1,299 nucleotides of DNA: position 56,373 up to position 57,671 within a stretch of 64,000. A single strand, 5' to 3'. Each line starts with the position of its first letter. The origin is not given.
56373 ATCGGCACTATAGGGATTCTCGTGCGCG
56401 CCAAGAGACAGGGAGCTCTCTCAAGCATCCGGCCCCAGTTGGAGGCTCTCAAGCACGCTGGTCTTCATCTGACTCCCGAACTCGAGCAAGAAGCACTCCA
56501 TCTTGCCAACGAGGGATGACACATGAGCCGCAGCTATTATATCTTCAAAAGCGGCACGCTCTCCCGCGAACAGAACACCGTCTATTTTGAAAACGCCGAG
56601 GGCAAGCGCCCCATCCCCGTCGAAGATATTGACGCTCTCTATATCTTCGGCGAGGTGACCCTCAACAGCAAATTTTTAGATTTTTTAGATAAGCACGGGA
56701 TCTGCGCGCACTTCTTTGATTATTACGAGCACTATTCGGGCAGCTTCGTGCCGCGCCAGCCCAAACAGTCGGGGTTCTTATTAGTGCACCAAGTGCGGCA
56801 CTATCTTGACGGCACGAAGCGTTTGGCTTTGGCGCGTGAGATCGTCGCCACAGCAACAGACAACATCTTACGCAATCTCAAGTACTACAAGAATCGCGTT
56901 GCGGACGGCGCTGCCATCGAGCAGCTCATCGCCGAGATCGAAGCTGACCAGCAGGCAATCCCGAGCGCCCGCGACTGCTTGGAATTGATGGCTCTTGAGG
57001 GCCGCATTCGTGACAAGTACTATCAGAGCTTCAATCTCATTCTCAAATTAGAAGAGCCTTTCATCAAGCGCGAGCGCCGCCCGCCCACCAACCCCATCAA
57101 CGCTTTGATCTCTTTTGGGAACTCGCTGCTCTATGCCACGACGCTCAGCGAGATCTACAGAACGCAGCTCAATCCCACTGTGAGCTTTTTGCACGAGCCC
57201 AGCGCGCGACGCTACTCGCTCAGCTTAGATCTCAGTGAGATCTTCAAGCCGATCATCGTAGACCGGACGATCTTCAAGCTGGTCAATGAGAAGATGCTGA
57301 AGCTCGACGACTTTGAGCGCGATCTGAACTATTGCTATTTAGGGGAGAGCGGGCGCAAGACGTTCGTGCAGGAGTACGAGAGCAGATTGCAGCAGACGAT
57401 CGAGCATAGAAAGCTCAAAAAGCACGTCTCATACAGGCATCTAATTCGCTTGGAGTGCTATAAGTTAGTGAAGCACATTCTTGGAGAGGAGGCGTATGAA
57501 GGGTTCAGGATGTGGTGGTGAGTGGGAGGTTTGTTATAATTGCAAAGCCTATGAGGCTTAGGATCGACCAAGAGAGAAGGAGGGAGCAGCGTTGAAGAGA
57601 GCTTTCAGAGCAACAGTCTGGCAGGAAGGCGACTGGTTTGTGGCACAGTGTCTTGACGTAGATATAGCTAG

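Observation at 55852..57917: Toxin-antitoxin modules embedded inside the cas adaptation region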

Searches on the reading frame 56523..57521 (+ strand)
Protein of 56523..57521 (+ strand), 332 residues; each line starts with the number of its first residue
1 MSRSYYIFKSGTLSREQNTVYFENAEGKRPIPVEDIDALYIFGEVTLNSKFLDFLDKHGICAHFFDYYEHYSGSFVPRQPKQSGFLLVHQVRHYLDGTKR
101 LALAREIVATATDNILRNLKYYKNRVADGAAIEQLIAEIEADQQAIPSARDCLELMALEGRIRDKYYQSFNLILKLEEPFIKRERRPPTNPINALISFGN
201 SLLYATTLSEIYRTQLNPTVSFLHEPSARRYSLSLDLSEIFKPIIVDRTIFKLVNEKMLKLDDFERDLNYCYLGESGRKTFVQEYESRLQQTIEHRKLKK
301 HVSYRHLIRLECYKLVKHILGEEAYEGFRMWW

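Call 3: search_protein_families(library=pfam, proteins=[window:56523-57521:+], max_evalue=0.01)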
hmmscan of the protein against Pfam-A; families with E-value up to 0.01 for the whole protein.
window:56523-57521:+ (332 aa): 1 family
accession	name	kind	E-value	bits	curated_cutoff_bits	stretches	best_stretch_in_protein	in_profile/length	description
PF01867.21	Cas_Cas1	-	2.7e-92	309.4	22.3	1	5-286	1-282/283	CRISPR associated protein Cas1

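Call 7: search_protein_families(library=ncbifam, proteins=[window:56523-57521:+], max_evalue=0.1)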
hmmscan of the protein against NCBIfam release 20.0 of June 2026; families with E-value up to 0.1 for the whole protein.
window:56523-57521:+ (332 aa): 11 families
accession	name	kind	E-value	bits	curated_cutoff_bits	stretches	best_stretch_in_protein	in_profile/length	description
TIGR03641.1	cas1_HMARI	exception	3e-139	463.8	304.1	1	4-332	2-324/324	type I-B CRISPR-associated endonuclease Cas1b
TIGR00287.1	cas1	equivalog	2.7e-100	335.6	71.7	1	6-326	3-326/327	CRISPR-associated endonuclease Cas1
TIGR04093.1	cas1_CYANO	exception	1.4e-60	205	385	1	23-327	27-330/334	type I-D CRISPR-associated endonuclease Cas1d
NF049935.1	cas4g_cas1g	exception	2.9e-55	187.8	560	1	21-322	234-536/546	CRISPR-associated endonuclease Cas4g/Cas1g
TIGR03640.1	cas1_DVULG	exception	5.2e-47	160.7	385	1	6-325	7-335/340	type I-C CRISPR-associated endonuclease Cas1c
TIGR03983.1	cas1_MYXAN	equivalog_domain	9.8e-42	143.1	358.05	1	25-323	36-338/347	type I-MYXAN CRISPR-associated endonuclease Cas1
TIGR04329.1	cas1_PREFRAN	exception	9e-16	57.8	300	1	27-283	35-279/317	type V CRISPR-associated endonuclease Cas1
TIGR03639.1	cas1_NMENI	exception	1.5e-11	44.2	120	1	5-259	4-238/278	type II CRISPR-associated endonuclease Cas1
TIGR03637.1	cas1_YPEST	exception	1.6e-10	40.9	150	1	90-251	108-269/307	type I-F CRISPR-associated endonuclease Cas1f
TIGR03638.1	cas1_ECOLI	exception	7.1e-08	32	215.6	1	147-259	125-237/269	type I-E CRISPR-associated endonuclease Cas1e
TIGR03829.1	YokU_near_AblA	hypoth_equivalog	0.027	14.8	90.85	0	15-40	12-37/89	YokU family protein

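Call 11: find_encoding_contigs(protein=window:56523-57521:+, flank=10000, max_places=10)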
Protein window:56523-57521:+ (332 aa): no gene with exactly this product is on record in the collection.

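Call 15: find_related_loci(query=window:56523-57521:+, collection=genome_contigs, flank=10000)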
Query window:56523-57521:+ (332 aa) in genome_contigs; peptide patterns used: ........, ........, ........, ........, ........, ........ (x = any residue, [..] = any of these).
598 stretches matched a pattern (row limit reached: there are more); 440 encode a relative of the query (tblastn E <= 1e-3); the best 80 are kept; 80 distinct loci.
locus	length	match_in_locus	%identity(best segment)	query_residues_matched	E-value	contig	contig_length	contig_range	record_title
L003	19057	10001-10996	88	1-332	0e+0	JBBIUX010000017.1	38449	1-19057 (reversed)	MAG: Candidatus Fraserbacteria bacterium isolate BR2F70218_bin_63 NODE_605_length_38449_cov_5.51798, whole genome shotgu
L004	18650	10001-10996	86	1-332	0e+0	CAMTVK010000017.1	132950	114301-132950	MAG: Candidatus Fraserbacteria bacterium isolate G05_MAG_00009 genome assembly, contig: G05_MAG_00009_000000000014, whol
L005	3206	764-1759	86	1-332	0e+0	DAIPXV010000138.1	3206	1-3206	MAG TPA_asm: Candidatus Bipolaricaulota bacterium isolate CTOTU1357 NODE_2110_length_3206_cov_4.359886, whole genome sho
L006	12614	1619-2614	72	1-332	6e-168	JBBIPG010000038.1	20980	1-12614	MAG: Candidatus Fraserbacteria bacterium isolate CYS170214_bin_298 NODE_2078_length_20980_cov_2.87824, whole genome shot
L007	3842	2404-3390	65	1-332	2e-154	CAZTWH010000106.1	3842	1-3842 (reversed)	MAG TPA_asm: uncultured Dehalococcoidia bacterium isolate binchicken_co6_460 genome assembly, contig: NODE_33123_length_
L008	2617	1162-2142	59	3-332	9e-126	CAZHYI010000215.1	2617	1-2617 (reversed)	MAG TPA_asm: uncultured Candidatus Bathyarchaeia archaeon isolate binchicken_co6_85 genome assembly, contig: NODE_57479_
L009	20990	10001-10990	53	1-332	2e-118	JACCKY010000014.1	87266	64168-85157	MAG: Candidatus Petromonas tenebris isolate A2 scaffold_37, whole genome shotgun sequence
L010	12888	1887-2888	53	1-332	5e-113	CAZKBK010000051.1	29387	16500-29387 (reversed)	MAG TPA_asm: uncultured Roseivirgaceae bacterium isolate SRP263527_co2_232 genome assembly, contig: NODE_1189_length_293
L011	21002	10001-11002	52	1-332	1e-112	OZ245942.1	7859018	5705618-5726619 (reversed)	MAG: Cyclobacteriaceae bacterium isolate d64f6be0-ca85-411b-9194-a2fe2d2d5358 genome assembly, chromosome: 1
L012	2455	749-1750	52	1-332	3e-118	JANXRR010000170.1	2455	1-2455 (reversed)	MAG: Bacteroidia bacterium isolate 336R_metabat_288_sub 336R_k141_1995558, whole genome shotgun sequence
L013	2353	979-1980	52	1-332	5e-116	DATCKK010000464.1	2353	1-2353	MAG TPA_asm: Cytophagaceae bacterium isolate SMAG_U7094 k141_792447, whole genome shotgun sequence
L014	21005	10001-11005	49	1-332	1e-110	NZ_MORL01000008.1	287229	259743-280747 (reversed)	Arsenicibacter rosenii strain SM-1 scaffold8, whole genome shotgun sequence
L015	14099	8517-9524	50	1-332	2e-110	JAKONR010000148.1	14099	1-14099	MAG: Hymenobacteraceae bacterium isolate M9 k127_5962239_M_bin.9, whole genome shotgun sequence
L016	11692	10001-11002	50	1-332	4e-110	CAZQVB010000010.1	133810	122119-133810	MAG TPA_asm: uncultured Roseivirgaceae bacterium isolate SRP063590_co1_14 genome assembly, contig: NODE_118_length_13381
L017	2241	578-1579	49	1-332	5e-116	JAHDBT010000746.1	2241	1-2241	MAG: Bacteroidetes bacterium isolate MAG-117 RZ_122807, whole genome shotgun sequence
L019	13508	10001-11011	50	1-332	3e-110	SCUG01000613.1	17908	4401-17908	MAG: Saprospiraceae bacterium isolate FW602_bin.25 FW602_bin.25-106693, whole genome shotgun sequence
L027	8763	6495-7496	51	1-332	4e-109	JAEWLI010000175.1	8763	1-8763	MAG: Bacteroidetes bacterium isolate OH_PBrB_83 k127_435271, whole genome shotgun sequence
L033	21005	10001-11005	50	1-332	8e-109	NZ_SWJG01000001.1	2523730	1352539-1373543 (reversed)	Spirosoma lacussanchae strain CPCC 100624 Scaffold1, whole genome shotgun sequence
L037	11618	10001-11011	48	1-332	2e-108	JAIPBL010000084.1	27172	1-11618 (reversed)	MAG: Saprospiraceae bacterium isolate Tobar13m-G26 Tobar13m-20mill-C314, whole genome shotgun sequence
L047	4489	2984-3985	50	1-332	7e-109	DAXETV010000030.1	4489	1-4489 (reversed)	MAG TPA_asm: Cyclobacteriaceae bacterium isolate cl_S6C862 S6Ck119_211, whole genome shotgun sequence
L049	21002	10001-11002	50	1-332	6e-108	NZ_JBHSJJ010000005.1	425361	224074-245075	Negadavirga shengliensis strain CGMCC 1.12768 spades_K_17_127_5, whole genome shotgun sequence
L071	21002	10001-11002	50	1-332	1e-106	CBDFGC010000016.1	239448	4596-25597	MAG: Chitinophagaceae bacterium isolate 413e2669-0194-4754-a649-15a072f65956 genome assembly, contig: contig_16, whole g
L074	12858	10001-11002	50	1-332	8e-107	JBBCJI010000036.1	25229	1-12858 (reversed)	MAG: Flavipsychrobacter sp. isolate MAG_CPA_25 P10A_000000049323, whole genome shotgun sequence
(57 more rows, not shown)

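Call 22: search_protein_families(library=pfam, proteins=[L006:2707-2934:+, L006:2934-3554:+, L016:9339-9617:+, L016:9614-9991:+, L047:1844-2968:+, L019:9729-9947:-, L019:9555-9722:-, L074:7677-8627:-, L074:8624-8983:-, L074:8964-9164:-], max_evalue=0.01)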
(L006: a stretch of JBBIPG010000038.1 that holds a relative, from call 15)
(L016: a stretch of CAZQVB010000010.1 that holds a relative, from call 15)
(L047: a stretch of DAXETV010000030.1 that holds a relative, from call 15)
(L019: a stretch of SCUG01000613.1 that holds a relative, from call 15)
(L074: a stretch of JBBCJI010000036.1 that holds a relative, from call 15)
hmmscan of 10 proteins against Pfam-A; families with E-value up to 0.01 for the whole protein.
L006:2707-2934:+ (75 aa): 2 families
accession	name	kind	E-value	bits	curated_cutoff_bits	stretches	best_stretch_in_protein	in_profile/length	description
PF04014.23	MazE_antitoxin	-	4.6e-15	55.7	24.7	1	4-44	2-43/48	Antidote-toxin recognition MazE, bacterial antitoxin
PF15937.10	PrlF_antitoxin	-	2e-06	28.3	32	1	4-67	2-69/99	prlF antitoxin for toxin YhaV_toxin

L006:2934-3554:+ (206 aa): 1 family
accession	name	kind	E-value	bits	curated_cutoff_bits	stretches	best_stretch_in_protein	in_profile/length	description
PF01850.27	PIN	-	0.00047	21.2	23.6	1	5-66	3-63/120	PIN domain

L016:9339-9617:+ (92 aa): 2 families
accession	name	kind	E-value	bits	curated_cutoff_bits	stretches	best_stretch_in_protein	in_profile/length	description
PF02604.26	PhdYeFM_antitox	-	4.2e-10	39.7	29.8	1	15-58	1-45/74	Antitoxin Phd_YefM, type II toxin-antitoxin system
PF10047.15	DUF2281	-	0.0039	18.2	26.5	1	54-86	27-63/64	Protein of unknown function (DUF2281)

L016:9614-9991:+ (125 aa): 2 families
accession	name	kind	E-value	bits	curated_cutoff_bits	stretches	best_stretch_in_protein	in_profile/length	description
PF01850.27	PIN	-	2.8e-18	67.1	23.6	1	3-118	1-117/120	PIN domain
PF13470.12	PIN_3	-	0.00016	22.9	27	1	2-114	1-115/115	PIN domain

L047:1844-2968:+ (374 aa): 4 families
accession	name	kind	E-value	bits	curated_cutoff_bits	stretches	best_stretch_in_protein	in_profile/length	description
PF01637.24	ATPase_2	-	1.2e-10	42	33.2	1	20-233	1-199/225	ATPase domain predominantly from Archaea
PF13173.12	AAA_14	-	2.5e-10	40.9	27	2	126-199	38-109/129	AAA domain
PF13401.12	AAA_22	-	1.6e-05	25.6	27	1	40-189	8-124/130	AAA domain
PF13191.12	AAA_16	-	0.00017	22.6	32.6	1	21-182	3-165/167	AAA ATPase domain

L019:9729-9947:- (72 aa): 0 families

L019:9555-9722:- (55 aa): 0 families

L074:7677-8627:- (316 aa): 1 family
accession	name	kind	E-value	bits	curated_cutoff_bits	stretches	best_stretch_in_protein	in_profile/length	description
PF07804.18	HipA_C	-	3.7e-45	154.6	30.5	1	58-284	2-211/213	HipA-like C-terminal domain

L074:8624-8983:- (119 aa): 1 family
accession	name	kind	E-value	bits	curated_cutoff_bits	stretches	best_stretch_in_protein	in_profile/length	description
PF13657.11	Couple_hipA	-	8e-25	87.7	22.5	1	15-112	2-98/99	HipA N-terminal domain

L074:8964-9164:- (66 aa): 5 families
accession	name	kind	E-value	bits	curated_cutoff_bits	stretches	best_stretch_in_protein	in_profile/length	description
PF01381.28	HTH_3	-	9.7e-08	32.4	23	1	9-57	1-49/55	Helix-turn-helix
PF13560.12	HTH_31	-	2.4e-07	31.4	27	1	5-59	2-57/64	Helix-turn-helix domain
PF12844.13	HTH_19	-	2.7e-06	27.6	30.2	1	7-57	2-52/64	Helix-turn-helix domain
PF13744.12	HTH_37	-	0.00013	22.1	27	1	3-62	17-77/80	Helix-turn-helix domain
PF13413.12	HTH_25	-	0.0083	16.4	24.6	1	10-41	3-34/62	Helix-turn-helix domain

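Call 66: search_protein_families(library=pfam, proteins=[L027:6077-6448:+, L049:9603-9962:+, L037:9198-9920:+, L071:9477-9863:+, L033:9419-9952:+, L011:9659-9910:+], max_evalue=0.01)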
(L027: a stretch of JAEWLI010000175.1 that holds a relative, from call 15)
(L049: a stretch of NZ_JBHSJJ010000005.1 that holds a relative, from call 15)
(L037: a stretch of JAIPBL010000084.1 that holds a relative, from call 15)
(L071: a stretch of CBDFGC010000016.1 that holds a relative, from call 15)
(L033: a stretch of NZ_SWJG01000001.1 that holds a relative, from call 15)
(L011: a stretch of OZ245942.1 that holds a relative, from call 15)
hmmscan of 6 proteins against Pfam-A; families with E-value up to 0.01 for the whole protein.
L027:6077-6448:+ (123 aa): 1 family
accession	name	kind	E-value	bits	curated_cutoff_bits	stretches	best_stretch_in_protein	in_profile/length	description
PF05635.17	23S_rRNA_IVP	-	1.6e-26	93.1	33.8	1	7-111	1-105/106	23S rRNA-intervening sequence protein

L049:9603-9962:+ (119 aa): 2 families
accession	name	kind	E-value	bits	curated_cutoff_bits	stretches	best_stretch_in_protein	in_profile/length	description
PF05635.17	23S_rRNA_IVP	-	1.9e-10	41.3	33.8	1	13-111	8-105/106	23S rRNA-intervening sequence protein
PF05459.17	Herpes_UL69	-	0.00013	21.9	25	1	33-91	10-67/217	Herpesvirus transcriptional regulator family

L037:9198-9920:+ (240 aa): 1 family
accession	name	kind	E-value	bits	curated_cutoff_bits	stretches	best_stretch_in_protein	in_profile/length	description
PF01797.21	Y1_Tnp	-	6.6e-05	23.5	23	1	39-103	6-70/121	Transposase IS200 like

L071:9477-9863:+ (128 aa): 1 family
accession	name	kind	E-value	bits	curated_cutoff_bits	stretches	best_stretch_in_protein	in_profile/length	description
PF13366.12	PDDEXK_3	-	2.6e-38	131.4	22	1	9-120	3-116/117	PD-(D/E)XK nuclease superfamily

L033:9419-9952:+ (177 aa): 0 families

L011:9659-9910:+ (83 aa): 0 families
